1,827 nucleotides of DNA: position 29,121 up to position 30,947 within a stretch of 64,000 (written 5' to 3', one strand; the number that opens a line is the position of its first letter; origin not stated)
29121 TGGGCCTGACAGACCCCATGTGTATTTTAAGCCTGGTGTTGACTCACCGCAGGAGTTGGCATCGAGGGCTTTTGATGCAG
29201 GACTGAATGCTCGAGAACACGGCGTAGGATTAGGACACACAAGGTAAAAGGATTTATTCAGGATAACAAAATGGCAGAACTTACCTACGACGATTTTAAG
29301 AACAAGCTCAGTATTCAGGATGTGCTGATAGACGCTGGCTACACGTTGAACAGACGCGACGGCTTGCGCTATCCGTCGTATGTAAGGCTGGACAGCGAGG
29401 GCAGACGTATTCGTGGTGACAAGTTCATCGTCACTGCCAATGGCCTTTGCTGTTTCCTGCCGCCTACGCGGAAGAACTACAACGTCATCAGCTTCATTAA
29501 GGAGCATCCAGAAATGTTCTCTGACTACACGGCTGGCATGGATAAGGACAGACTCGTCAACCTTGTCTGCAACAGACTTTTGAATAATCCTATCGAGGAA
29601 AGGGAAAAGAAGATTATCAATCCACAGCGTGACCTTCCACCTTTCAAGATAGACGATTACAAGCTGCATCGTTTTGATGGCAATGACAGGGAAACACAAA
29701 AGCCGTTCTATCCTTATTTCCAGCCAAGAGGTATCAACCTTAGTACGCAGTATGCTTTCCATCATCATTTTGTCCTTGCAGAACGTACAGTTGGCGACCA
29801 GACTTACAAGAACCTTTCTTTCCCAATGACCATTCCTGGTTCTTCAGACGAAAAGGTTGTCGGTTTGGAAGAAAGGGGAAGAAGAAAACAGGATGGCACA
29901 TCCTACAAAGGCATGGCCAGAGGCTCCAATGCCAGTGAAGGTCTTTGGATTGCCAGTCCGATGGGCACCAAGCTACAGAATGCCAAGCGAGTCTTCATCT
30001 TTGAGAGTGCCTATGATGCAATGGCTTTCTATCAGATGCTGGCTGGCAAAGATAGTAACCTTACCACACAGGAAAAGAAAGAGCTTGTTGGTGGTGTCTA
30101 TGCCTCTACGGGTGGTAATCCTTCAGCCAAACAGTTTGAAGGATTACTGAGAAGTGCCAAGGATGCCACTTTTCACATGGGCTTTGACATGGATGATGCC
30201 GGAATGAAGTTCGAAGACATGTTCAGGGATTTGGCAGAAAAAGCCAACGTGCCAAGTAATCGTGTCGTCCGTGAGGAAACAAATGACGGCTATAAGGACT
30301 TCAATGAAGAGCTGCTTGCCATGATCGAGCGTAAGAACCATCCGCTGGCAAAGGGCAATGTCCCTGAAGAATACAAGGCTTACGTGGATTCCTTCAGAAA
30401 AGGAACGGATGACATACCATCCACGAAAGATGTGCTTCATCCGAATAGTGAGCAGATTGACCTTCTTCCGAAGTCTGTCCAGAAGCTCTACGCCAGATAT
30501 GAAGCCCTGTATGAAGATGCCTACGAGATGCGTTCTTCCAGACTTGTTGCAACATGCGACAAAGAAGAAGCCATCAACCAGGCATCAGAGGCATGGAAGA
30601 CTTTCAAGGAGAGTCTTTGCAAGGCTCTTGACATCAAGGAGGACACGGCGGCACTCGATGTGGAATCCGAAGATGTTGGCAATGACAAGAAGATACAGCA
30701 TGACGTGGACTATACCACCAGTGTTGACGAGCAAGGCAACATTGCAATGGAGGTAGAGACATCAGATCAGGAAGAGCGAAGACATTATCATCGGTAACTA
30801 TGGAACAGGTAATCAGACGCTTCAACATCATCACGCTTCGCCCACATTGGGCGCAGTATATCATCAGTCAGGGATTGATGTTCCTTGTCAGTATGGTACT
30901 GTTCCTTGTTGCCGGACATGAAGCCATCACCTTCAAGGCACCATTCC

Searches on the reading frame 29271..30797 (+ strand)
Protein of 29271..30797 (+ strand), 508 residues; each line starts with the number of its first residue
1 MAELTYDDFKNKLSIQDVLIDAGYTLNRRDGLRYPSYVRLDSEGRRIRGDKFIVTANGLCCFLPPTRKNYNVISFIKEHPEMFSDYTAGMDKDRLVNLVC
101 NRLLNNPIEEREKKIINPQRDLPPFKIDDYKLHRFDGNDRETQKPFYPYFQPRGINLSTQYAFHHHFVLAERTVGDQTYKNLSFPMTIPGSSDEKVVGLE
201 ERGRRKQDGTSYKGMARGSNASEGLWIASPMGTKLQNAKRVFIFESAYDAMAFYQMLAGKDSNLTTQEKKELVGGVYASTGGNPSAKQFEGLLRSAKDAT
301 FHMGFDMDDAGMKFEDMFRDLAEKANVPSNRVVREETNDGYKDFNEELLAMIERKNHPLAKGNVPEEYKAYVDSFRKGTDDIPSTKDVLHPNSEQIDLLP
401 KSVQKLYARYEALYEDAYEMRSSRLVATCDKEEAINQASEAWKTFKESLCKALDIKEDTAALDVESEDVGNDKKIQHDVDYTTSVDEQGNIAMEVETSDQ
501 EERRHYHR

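Call 37: search_protein_families(library=pfam, proteins=[window:29271-30797:+], max_evalue=0.0001)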
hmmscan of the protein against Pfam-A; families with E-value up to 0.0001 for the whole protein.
window:29271-30797:+ (508 aa): 2 families
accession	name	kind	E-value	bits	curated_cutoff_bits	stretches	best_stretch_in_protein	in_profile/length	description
PF13155.12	Toprim_2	-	1.8e-07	31.8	22.1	1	242-347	1-87/88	Toprim-like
PF13154.11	DUF3991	-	5.5e-05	24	24.5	0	151-233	5-73/74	Protein of unknown function (DUF3991)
